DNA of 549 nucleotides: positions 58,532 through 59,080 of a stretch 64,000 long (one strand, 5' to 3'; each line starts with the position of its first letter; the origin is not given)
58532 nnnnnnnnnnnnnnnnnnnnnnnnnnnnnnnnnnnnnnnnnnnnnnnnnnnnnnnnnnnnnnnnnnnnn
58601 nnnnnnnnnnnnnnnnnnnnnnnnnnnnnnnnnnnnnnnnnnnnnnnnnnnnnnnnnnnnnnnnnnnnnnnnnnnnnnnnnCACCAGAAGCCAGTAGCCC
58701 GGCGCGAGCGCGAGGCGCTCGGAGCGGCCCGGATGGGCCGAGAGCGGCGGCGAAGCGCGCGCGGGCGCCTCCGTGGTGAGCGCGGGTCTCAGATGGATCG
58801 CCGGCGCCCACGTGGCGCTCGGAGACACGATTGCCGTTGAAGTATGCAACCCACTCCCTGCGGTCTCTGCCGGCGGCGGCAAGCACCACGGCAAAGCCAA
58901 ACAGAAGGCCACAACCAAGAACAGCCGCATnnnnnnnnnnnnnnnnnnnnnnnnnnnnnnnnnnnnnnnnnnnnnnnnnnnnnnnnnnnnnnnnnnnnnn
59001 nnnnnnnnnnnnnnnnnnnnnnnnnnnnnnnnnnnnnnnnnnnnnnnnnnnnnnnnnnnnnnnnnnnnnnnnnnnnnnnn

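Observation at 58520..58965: High-GC mini-cassette inserted between fusA and tuf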

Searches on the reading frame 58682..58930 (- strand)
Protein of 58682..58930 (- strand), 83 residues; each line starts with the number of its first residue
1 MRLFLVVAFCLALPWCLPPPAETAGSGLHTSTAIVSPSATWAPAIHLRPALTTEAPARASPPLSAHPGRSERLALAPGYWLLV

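Call 12: search_protein_families(library=pfam, proteins=[window:58682-58930:-], max_evalue=10)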
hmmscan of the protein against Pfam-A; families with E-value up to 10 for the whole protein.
seq(83 aa): 0 families

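Call 14: find_homologous_proteins(query=window:58682-58930:-, max_evalue=10)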
Query seq(83 aa) (83 aa): 4 proteins with E <= 10 among 6 candidates.
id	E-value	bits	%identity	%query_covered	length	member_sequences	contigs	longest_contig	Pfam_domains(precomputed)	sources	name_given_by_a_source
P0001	3.0e-46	173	100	100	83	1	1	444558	-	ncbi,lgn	-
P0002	1.4e-24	104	66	100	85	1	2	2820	-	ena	-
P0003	7.1e-24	101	64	100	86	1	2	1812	-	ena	-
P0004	2.5e-20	90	61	100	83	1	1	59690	-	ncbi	-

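Call 16: find_encoding_contigs(protein=P0004, flank=6000)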
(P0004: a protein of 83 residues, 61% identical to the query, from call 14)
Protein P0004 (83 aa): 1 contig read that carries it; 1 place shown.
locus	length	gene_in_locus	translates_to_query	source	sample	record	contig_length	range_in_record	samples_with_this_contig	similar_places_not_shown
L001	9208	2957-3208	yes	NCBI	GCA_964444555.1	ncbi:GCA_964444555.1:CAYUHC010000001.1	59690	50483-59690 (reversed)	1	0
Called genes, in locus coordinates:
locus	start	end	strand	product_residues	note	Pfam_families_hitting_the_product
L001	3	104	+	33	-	?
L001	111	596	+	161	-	PF00177:Ribosomal_S7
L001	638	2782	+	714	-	PF00009:GTP_EFTU, PF03144:GTP_EFTU_D2, PF22042:EF-G_D2, PF14492:EFG_III, PF16658:RF3_C (weak), PF03764:EFG_IV, PF00679:EFG_C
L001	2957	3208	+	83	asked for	-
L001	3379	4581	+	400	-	PF00009:GTP_EFTU, PF03144:GTP_EFTU_D2, PF03143:GTP_EFTU_D3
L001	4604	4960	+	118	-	PF00338:Ribosomal_S10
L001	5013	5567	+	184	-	PF00297:Ribosomal_L3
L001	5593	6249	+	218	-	PF00573:Ribosomal_L4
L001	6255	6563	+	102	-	PF00276:Ribosomal_L23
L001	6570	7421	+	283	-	PF00181:Ribosomal_L2_N, PF03947:Ribosomal_L2_C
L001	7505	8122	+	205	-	PF00404:Dockerin_1 (weak)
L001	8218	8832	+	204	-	PF00404:Dockerin_1 (weak)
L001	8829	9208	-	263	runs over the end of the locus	-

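Call 17: find_encoding_contigs(protein=P0002, flank=6000)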
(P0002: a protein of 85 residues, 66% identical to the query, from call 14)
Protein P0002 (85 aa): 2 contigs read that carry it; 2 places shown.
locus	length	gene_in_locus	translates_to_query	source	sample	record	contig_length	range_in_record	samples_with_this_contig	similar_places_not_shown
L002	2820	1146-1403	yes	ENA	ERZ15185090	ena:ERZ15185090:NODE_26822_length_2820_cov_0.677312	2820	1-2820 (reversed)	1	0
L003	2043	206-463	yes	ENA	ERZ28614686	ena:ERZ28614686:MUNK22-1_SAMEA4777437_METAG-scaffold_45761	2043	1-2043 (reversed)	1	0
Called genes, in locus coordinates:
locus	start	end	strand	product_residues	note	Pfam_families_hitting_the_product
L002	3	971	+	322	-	?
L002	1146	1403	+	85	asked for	-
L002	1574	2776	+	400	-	PF00009:GTP_EFTU, PF03144:GTP_EFTU_D2, PF03143:GTP_EFTU_D3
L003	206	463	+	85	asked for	-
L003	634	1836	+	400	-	PF00009:GTP_EFTU, PF03144:GTP_EFTU_D2, PF03143:GTP_EFTU_D3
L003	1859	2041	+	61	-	?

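Call 18: find_encoding_contigs(protein=P0003, flank=6000)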
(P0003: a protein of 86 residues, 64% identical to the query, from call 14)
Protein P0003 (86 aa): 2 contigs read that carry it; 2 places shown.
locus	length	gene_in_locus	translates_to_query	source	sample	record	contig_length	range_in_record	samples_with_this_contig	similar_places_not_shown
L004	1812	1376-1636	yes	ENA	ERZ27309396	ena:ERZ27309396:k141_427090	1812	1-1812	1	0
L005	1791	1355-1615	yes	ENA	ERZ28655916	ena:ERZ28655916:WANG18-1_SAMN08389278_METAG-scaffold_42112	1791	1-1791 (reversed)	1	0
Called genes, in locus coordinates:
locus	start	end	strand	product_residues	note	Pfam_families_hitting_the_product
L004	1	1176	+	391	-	?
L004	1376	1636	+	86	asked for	-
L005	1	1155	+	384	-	?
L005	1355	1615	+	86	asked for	-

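Call 19: find_encoding_contigs(protein=P0001, flank=6000)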
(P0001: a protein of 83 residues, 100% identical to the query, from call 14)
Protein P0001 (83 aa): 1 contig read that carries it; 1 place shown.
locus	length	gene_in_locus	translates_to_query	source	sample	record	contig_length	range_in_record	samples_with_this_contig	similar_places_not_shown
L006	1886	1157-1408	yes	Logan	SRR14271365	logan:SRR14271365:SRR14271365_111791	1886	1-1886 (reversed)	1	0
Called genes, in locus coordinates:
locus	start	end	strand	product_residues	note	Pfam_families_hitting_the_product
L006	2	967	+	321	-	?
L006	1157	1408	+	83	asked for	-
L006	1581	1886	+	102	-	?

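Call 23: find_related_loci(query=A2, collection=genome_contigs, flank=4000)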
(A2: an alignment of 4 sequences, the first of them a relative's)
Query A2 (83 aa) in genome_contigs; peptide patterns used: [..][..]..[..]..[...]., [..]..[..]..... (x = any residue, [..] = any of these).
440 stretches matched a pattern; 1 encode a relative of the query (tblastn E <= 1e-3); 1 distinct loci.
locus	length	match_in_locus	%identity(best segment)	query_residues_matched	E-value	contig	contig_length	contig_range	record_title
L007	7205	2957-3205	61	1-83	5e-27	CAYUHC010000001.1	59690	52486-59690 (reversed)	MAG TPA_asm: uncultured Candidatus Saccharibacteria bacterium isolate SRP286056_co1_679 genome assembly, contig: NODE_47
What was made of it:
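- Tried and rejected: The genome-collection scan returned only the MAG already known (call 23).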

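Call 28: search_protein_representatives(alignment_id=A2)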
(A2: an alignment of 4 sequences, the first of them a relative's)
Query: 4 sequences, 85 profile positions. Proteins with E-value up to 0.001 (for the whole library): 2; up to 1e-10: 1; up to 1e-30: 1. The best 2 are listed.
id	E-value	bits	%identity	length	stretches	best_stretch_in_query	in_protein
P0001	3.0e-39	149.6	-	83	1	1-85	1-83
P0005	6.9e-04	36.3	-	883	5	17-43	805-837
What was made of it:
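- No homolog was found outside the clade in the 5.8-billion-cluster word search or in the exhaustive HMM search of 1.84 billion representatives (calls 14, 28).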

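Call 47: search_protein_families(library=ncbifam, proteins=[P0001, P0003], max_evalue=10)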
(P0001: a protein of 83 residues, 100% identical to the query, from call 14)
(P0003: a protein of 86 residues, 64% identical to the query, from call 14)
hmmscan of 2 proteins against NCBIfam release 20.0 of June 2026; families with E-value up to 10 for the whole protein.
P0001 (83 aa): 0 families

P0003 (86 aa): 0 families
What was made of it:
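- Tried and rejected: Pfam and NCBIfam gave no hits (calls 12, 47).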

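Call 51: predict_structure(alignment_id=A2)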
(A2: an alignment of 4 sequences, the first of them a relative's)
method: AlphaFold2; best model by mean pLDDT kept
length: 83 residues; sequences in the alignment: 4
mean_pLDDT: 57.8   pTM: 0.23
mean pLDDT of the five models: 57.8, 56.1, 55.2, 54.2, 51.4
residues with pLDDT >= 90: 0; 70-90: 16; 50-70: 46; < 50: 21
segments of 3 or more residues with pLDDT < 50: 25-27, 46-49
pLDDT, mean of each block of 10 residues (from residue 1): 82 74 51 50 49 51 52 54 54
secondary structure, 60 per line:
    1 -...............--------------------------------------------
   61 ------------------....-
elements in order: H2-16 H79-82
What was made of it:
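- AlphaFold2 predicts a helix at residues 2-16 with pLDDT 74-82, and the rest is disordered (call 51).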

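Call 73: list_cluster_members(proteins=[P0001, P0004])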
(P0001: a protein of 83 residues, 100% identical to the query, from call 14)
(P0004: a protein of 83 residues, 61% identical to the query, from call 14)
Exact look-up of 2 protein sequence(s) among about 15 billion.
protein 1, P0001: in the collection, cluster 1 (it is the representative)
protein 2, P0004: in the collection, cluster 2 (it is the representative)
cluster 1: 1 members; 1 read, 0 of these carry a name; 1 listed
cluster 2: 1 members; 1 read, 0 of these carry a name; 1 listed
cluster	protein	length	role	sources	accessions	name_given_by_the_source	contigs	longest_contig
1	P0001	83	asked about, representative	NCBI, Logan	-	-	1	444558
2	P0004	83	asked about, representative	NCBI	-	-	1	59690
